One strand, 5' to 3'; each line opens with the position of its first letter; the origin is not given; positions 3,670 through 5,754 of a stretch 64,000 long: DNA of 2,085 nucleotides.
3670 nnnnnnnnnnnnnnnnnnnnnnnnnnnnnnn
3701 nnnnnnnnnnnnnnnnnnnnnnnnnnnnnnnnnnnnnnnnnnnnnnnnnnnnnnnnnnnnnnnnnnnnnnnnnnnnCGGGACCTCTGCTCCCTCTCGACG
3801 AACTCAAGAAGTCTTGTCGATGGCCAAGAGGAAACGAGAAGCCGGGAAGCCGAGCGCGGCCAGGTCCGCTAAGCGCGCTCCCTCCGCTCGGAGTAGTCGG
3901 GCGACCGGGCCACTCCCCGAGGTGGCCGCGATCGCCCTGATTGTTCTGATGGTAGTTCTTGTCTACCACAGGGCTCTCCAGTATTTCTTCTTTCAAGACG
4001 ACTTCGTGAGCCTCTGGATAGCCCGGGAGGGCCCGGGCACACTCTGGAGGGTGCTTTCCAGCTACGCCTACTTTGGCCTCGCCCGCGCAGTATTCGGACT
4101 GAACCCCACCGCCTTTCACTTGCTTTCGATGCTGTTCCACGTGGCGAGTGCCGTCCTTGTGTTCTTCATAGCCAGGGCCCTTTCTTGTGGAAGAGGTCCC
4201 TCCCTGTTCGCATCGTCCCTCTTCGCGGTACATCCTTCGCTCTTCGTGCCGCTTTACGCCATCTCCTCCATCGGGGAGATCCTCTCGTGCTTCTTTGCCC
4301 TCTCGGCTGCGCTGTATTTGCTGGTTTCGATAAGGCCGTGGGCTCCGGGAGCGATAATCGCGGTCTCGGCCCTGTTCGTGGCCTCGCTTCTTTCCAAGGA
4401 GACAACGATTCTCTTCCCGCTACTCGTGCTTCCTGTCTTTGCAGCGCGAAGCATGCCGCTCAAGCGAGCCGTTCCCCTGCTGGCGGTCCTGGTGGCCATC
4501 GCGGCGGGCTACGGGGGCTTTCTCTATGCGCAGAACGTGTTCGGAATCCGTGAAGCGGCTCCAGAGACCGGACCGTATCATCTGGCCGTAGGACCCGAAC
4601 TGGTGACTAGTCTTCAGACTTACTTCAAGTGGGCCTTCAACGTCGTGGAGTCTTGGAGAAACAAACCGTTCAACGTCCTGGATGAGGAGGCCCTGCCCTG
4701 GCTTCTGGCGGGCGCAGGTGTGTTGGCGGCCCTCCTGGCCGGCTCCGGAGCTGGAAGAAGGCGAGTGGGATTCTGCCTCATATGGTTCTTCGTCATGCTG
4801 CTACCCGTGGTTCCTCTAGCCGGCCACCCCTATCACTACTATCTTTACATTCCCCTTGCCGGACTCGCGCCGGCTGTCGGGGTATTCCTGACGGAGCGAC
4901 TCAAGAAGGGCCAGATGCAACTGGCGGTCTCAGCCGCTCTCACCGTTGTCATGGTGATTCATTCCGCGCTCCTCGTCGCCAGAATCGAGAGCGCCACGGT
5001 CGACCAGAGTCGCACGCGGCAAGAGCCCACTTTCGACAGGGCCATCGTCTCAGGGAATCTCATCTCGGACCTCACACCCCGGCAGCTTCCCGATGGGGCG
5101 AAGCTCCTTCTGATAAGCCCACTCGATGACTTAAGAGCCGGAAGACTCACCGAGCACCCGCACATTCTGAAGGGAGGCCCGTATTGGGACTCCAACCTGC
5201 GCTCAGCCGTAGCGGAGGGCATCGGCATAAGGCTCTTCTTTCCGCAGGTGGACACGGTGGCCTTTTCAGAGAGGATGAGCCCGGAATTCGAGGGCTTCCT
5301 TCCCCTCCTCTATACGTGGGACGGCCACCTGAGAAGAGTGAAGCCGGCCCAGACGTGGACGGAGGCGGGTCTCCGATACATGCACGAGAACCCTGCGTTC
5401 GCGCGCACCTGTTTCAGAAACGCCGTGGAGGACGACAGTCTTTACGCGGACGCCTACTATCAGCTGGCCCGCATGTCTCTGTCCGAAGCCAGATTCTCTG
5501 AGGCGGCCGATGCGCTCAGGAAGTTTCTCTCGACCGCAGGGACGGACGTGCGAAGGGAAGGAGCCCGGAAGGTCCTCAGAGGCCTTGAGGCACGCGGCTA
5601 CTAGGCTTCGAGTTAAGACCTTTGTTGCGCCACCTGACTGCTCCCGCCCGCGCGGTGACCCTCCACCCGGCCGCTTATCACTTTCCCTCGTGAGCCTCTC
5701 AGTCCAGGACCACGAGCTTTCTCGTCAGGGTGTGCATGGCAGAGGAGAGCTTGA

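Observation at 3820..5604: TMTC/PMT-like GT-C glycosyltransferase with C-terminal TPRs next to secreted peptidases and the repeat protein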

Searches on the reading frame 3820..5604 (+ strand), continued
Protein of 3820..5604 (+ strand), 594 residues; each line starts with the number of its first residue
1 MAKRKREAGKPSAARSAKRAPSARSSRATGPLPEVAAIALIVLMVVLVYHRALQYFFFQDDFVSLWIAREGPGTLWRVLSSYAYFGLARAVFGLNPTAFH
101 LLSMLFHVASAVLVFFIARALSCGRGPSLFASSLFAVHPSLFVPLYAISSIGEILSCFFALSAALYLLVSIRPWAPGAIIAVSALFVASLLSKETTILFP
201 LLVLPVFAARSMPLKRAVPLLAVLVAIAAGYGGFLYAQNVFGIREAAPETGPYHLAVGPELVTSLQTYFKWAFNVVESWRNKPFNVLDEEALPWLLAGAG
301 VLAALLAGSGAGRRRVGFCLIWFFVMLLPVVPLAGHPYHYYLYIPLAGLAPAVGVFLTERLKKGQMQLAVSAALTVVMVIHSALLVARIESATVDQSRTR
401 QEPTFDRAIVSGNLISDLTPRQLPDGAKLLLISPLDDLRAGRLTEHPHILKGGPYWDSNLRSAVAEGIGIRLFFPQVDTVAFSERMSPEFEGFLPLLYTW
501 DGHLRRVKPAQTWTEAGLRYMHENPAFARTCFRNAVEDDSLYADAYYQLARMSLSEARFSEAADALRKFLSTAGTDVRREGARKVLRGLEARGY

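Call 27: find_homologous_proteins(query=A1, max_evalue=0.001)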
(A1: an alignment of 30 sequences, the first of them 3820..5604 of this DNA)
Query A1 (30 sequences) (594 aa, profile of the alignment): 96 proteins with E <= 0.001 among 8000 candidates.
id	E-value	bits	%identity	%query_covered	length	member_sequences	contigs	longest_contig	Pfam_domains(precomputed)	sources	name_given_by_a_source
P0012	2.7e-255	866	52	85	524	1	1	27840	-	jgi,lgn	jgi:hypothetical protein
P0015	3.5e-253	859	53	85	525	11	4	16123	-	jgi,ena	-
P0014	1.7e-252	856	54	85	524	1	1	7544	-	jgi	jgi:hypothetical protein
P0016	2.9e-252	856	53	85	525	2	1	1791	-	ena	-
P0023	2.9e-251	852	51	85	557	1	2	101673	-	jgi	jgi:hypothetical protein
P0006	1.8e-250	850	55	85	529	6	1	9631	PF13231.13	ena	-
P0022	3.9e-247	839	52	83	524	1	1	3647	-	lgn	-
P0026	1.0e-245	834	51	85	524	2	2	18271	PF13231.13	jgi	jgi:hypothetical protein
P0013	5.5e-245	832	53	86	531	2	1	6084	-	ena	-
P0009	5.4e-244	828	54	85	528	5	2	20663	PF13231.13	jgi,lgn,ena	-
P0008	4.8e-243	825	54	86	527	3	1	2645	PF13231.13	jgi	-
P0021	1.0e-241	821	54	78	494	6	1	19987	PF13231.13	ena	-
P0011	1.9e-241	820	52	86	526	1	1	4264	PF13231.13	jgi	jgi:hypothetical protein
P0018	5.6e-241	818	51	86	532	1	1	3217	PF13231.13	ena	-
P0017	3.4e-239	813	52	85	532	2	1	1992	PF13231.13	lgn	-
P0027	7.7e-239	811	50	85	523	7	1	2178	PF13231.13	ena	-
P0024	1.3e-237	807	55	79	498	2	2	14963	PF13231.13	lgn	-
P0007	2.8e-235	800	58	77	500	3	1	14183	PF13231.13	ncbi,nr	ncbi:MAG: glycosyltransferase family 39 protein [Candidatus Eisenbacteria bacterium]|nr:glycosyltran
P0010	7.5e-231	785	54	84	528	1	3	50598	PF13231.13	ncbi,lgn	-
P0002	2.5e-229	780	68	100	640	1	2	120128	-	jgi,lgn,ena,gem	-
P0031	2.2e-146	506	33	83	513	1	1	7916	-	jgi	-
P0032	1.2e-143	497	30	83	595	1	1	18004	-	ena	-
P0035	9.6e-117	409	28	75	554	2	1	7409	-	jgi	-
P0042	2.2e-24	104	47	5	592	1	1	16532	PF13431.13,PF13414.13,PF13176.13,PF13428.13,PF14559.13,PF13371.13,PF00515.35,PF13424.13,PF21033.5,PF13432.13,PF13181.13,PF07719.24,PF13174.13,PF13231.13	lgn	-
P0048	8.4e-20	89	31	23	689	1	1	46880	PF14559.13,PF13431.13,PF23914.2,PF13414.13,PF13371.13,PF00515.35,PF13432.13,PF13428.13,PF13181.13,PF07719.24,PF13231.13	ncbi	-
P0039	1.4e-19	88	30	44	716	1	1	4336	PF13431.13,PF23914.2,PF13414.13,PF13428.13,PF14559.13,PF24575.2,PF00515.35,PF13424.13,PF13432.13,PF13181.13,PF07719.24,PF13231.13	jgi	-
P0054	3.0e-18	84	-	-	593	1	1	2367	PF13431.13,PF23914.2,PF13414.13,PF13176.13,PF13428.13,PF14559.13,PF13371.13,PF00515.35,PF13424.13,PF13432.13,PF13181.13,PF14561.13,PF07719.24,PF13174.13,PF13231.13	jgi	jgi:tetratricopeptide (TPR) repeat protein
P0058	1.2e-15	75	31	26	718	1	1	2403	PF25063.1,PF03704.24,PF13431.13,PF23914.2,PF13414.13,PF13176.13,PF13428.13,PF25064.2,PF13374.13,PF14559.13,PF24575.2,PF10516.16,PF13371.13,PF00515.35,PF12895.14,PF13424.13,PF21033.5,PF13432.13,PF13429.13,PF13181.13,PF07719.24,PF13174.13,PF13231.13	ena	-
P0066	8.4e-13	66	22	17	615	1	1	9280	PF03704.24,PF13431.13,PF23914.2,PF13414.13,PF13176.13,PF13428.13,PF13374.13,PF14559.13,PF24575.2,PF13371.13,PF00515.35,PF13424.13,PF13432.13,PF13429.13,PF13181.13,PF07719.24,PF13174.13,PF13231.13,PF20308.5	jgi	-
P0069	3.7e-11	60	29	21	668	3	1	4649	PF25063.1,PF13431.13,PF23914.2,PF13414.13,PF13176.13,PF13428.13,PF13374.13,PF14559.13,PF24575.2,PF13371.13,PF00515.35,PF12895.14,PF13424.13,PF13432.13,PF13181.13,PF07719.24,PF13174.13,PF13231.13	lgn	-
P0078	3.3e-8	50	27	45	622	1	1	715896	PF03704.24,PF13431.13,PF23914.2,PF13414.13,PF13176.13,PF13428.13,PF14559.13,PF13371.13,PF00515.35,PF12895.14,PF13424.13,PF21033.5,PF13432.13,PF13181.13,PF07719.24,PF13174.13,PF13231.13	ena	-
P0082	7.9e-8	49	30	26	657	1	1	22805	PF13231.13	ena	-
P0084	1.3e-7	48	32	28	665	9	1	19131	PF14559.13,PF13231.13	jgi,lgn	jgi:hypothetical protein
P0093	4.3e-5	40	27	14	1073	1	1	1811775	PF14559.13,PF13431.13,PF13414.13,PF08409.17,PF00515.35,PF13424.13,PF13176.13,PF13432.13,PF13181.13,PF07719.24,PF13374.13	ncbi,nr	ncbi:hypothetical protein FOCC_FOCC005771 [Frankliniella occidentalis]|nr:hypothetical protein FOCC_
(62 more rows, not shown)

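Call 45: find_related_loci(query=A1, collection=genome_contigs, flank=10000)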
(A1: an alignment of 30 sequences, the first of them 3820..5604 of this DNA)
Query A1 (594 aa) in genome_contigs; peptide patterns used: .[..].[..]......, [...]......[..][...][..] (x = any residue, [..] = any of these).
53 stretches matched a pattern; 35 encode a relative of the query (tblastn E <= 1e-3); 35 distinct loci.
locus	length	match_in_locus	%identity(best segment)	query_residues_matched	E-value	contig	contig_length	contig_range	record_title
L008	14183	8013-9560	55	1-508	3e-155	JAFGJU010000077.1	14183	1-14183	MAG: Candidatus Eisenbacteria bacterium isolate Zod_Metabat.294 k87_2038780, whole genome shotgun sequence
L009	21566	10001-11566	52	1-512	8e-155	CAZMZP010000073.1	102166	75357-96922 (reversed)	MAG TPA_asm: uncultured bacterium isolate ERP119294_co2_527 genome assembly, contig: k141_2954317, whole genome shotgun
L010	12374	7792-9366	50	1-507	7e-156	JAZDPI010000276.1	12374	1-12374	MAG: Candidatus Eisenbacteria bacterium isolate MEGAHIT-group-0.827 k141_7239688, whole genome shotgun sequence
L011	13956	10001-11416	33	35-511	4e-53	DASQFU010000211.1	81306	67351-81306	MAG TPA_asm: Candidatus Limnocylindria bacterium isolate SMAG_U11788 k141_196947, whole genome shotgun sequence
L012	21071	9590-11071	32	12-504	3e-48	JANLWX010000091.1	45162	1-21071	MAG: Candidatus Eisenbacteria bacterium isolate OTE_20_metabat_201 OTE_20_k141_2812253, whole genome shotgun sequence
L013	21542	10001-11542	33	20-511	6e-48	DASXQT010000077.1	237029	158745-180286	MAG TPA_asm: Candidatus Eisenbacteria bacterium isolate SMAG_U4620 k141_2136757, whole genome shotgun sequence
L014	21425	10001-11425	30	32-510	3e-46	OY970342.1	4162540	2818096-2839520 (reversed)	MAG: Candidatus Eisenbacteria bacterium isolate MFD02242.bin.c.1 genome assembly, chromosome: 1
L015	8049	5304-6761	30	41-511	6e-44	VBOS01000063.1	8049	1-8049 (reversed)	MAG: Candidatus Eisenbacteria bacterium isolate WS_2 14_0903_13_30cm_scaffold_700420, whole genome shotgun sequence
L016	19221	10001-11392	32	47-504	1e-42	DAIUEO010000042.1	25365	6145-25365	MAG TPA_asm: Candidatus Eisenbacteria bacterium isolate CTOTU25980 NODE_435_length_25365_cov_4.259226, whole genome shot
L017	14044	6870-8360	33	29-505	4e-42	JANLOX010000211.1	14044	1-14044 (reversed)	MAG: Candidatus Eisenbacteria bacterium isolate OTE_38_metabat_510 OTE_38_k141_4860695, whole genome shotgun sequence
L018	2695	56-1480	31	38-511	6e-42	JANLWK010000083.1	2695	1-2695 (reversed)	MAG: Candidatus Eisenbacteria bacterium isolate OTE_20_metabat_388 OTE_20_k141_3120349, whole genome shotgun sequence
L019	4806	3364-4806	30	47-475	2e-41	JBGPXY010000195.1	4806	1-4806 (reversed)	MAG: Candidatus Eisenbacteria bacterium isolate OBJ1_062018_090_26 k141_655833_length_4806_cov_11.0000, whole genome sho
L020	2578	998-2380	33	46-505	8e-41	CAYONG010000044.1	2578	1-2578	MAG TPA_asm: uncultured bacterium isolate binchicken_co165_111 genome assembly, contig: k141_639917, whole genome shotgu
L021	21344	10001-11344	32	52-489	1e-40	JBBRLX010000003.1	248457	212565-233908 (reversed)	MAG: Candidatus Eisenbacteria bacterium isolate La1_maxbin2.300 LA1C_X2.300_k141_361146L_248457_cov_43.4014, whole genom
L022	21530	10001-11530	31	34-511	7e-39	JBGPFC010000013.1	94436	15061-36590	MAG: Candidatus Eisenbacteria bacterium isolate OBJ_0618_7090110_76 k141_6386993_length_94436_cov_42.9053, whole genome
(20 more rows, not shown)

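Call 70: search_protein_families(library=pfam, proteins=[L012:6470-8071:+, L012:8136-9440:+, L012:9563-11134:+, L012:11203-12288:-, L012:14070-16373:-, L012:16892-18244:+, L016:6992-8596:+, L016:8610-9938:+, L016:11485-12669:+, L016:2020-5100:+], max_evalue=0.01)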
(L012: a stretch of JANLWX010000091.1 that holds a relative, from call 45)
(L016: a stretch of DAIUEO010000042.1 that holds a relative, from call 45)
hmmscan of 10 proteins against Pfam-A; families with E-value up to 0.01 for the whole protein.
L012:6470-8071:+ (533 aa): 3 families
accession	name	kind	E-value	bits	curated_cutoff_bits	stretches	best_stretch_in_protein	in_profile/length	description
PF01274.28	MS_TIM-barrel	-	2.1e-52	178.1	26.4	1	173-386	2-219/248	Malate synthase, TIM barrel domain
PF20659.2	MS_C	-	9.7e-06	26.5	23.1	1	415-501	2-82/118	Malate synthase, C-terminal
PF03328.21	HpcH_HpaI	-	0.00066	19.5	25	0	217-291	88-160/221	HpcH/HpaI aldolase/citrate lyase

L012:8136-9440:+ (434 aa): 2 families
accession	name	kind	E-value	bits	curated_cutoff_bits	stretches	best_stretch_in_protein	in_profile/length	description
PF00463.27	ICL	-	1.8e-112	377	26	2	7-256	2-253/526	Isocitrate lyase family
PF13714.12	PEP_mutase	-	5.1e-16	59.4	31.5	1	77-281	25-167/240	Phosphoenolpyruvate phosphomutase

L012:9563-11134:+ (523 aa): 0 families

L012:11203-12288:- (361 aa): 0 families

L012:14070-16373:- (767 aa): 4 families
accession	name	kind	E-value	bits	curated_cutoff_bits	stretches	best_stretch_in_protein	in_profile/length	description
PF07228.17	SpoIIE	-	1.7e-50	172.1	25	1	556-746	2-191/192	Stage II sporulation protein E (SpoIIE)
PF13185.12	GAF_2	-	3.5e-05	24.5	28.6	1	360-492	3-135/136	GAF domain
PF01590.32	GAF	-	3.8e-05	24.7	22.4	1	360-492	1-133/133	GAF domain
PF13492.12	GAF_3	-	0.00018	22.4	27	1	360-494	1-129/129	GAF domain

L012:16892-18244:+ (450 aa): 3 families
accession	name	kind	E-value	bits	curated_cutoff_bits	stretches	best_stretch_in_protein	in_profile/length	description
PF00919.26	UPF0004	-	7.6e-31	106.5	27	1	10-108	2-98/98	Uncharacterized protein family UPF0004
PF04055.27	Radical_SAM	-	4.9e-30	105.3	29.5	1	154-319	2-163/166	Radical SAM superfamily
PF01938.26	TRAM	-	0.00066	19.9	21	1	378-436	4-60/61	TRAM domain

L016:6992-8596:+ (534 aa): 3 families
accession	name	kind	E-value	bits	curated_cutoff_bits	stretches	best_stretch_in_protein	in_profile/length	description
PF01274.28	MS_TIM-barrel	-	2.2e-51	174.7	26.4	1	175-392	4-229/248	Malate synthase, TIM barrel domain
PF20659.2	MS_C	-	4.3e-07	30.8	23.1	1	417-504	3-85/118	Malate synthase, C-terminal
PF03328.21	HpcH_HpaI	-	8.7e-05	22.3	25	1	218-292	88-160/221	HpcH/HpaI aldolase/citrate lyase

L016:8610-9938:+ (442 aa): 2 families
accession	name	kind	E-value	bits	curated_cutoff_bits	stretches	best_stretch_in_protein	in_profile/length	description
PF00463.27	ICL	-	1.7e-105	354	26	2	26-265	6-254/526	Isocitrate lyase family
PF13714.12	PEP_mutase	-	3.4e-15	56.7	31.5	1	93-247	27-150/240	Phosphoenolpyruvate phosphomutase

L016:11485-12669:+ (394 aa): 1 family
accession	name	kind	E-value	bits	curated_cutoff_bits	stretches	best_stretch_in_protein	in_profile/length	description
PF07995.17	GSDH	-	2.6e-41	142.5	25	1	54-356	7-305/332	Glucose / Sorbosone dehydrogenase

L016:2020-5100:+ (1026 aa): 0 families

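Call 76: search_protein_representatives(alignment_id=A1)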
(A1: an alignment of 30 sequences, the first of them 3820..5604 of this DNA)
Query: 30 sequences, 520 profile positions. Proteins with E-value up to 0.001 (for the whole library): 83211; up to 1e-10: 42871; up to 1e-30: 502. The best 150 are listed.
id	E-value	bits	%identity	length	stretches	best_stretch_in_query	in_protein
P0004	9.1e-211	717.1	-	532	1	63-518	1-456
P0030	2.6e-150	517.6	-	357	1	168-511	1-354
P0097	2.1e-127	442.0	-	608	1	9-518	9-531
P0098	3.3e-125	434.8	-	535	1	23-511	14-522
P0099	1.3e-118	413.0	-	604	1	33-517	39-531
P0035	3.1e-117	408.5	-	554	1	19-519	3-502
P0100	2.4e-111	389.0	-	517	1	38-510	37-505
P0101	9.9e-110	383.7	-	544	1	37-509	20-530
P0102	3.7e-109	381.8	-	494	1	34-514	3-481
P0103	4.9e-108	378.1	-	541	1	29-511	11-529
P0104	9.2e-103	360.7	-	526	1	15-511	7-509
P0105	9.7e-102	357.3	-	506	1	32-505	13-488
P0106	2.2e-100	352.9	-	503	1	26-515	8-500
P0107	2.7e-100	352.6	-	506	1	26-511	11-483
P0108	3.7e-100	352.1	-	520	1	14-510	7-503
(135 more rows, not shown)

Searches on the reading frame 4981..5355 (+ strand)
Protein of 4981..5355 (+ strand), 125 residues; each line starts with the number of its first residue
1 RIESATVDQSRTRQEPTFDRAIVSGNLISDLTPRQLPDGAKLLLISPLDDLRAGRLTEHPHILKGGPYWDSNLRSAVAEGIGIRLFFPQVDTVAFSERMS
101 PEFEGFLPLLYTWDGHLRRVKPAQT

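Call 59: predict_structure(alignment_id=A3)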
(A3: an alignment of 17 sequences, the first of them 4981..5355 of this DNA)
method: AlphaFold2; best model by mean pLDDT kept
length: 125 residues; sequences in the alignment: 17
mean_pLDDT: 81.5   pTM: 0.74
mean pLDDT of the five models: 81.5, 79.6, 79.3, 77.9, 62.1
residues with pLDDT >= 90: 62; 70-90: 32; 50-70: 18; < 50: 13
segments of 3 or more residues with pLDDT < 50: 1-6, 122-125
pLDDT, mean of each block of 10 residues (from residue 1): 45 59 93 94 92 81 71 90 96 94 95 86 43
secondary structure, 60 per line:
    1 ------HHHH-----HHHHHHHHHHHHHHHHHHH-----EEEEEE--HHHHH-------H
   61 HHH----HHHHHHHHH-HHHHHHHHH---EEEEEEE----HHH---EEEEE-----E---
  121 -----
elements in order: H7-10 H16-34 E40-45 H48-52 H60-63 H68-76 H78-86 E90-96 E107-111
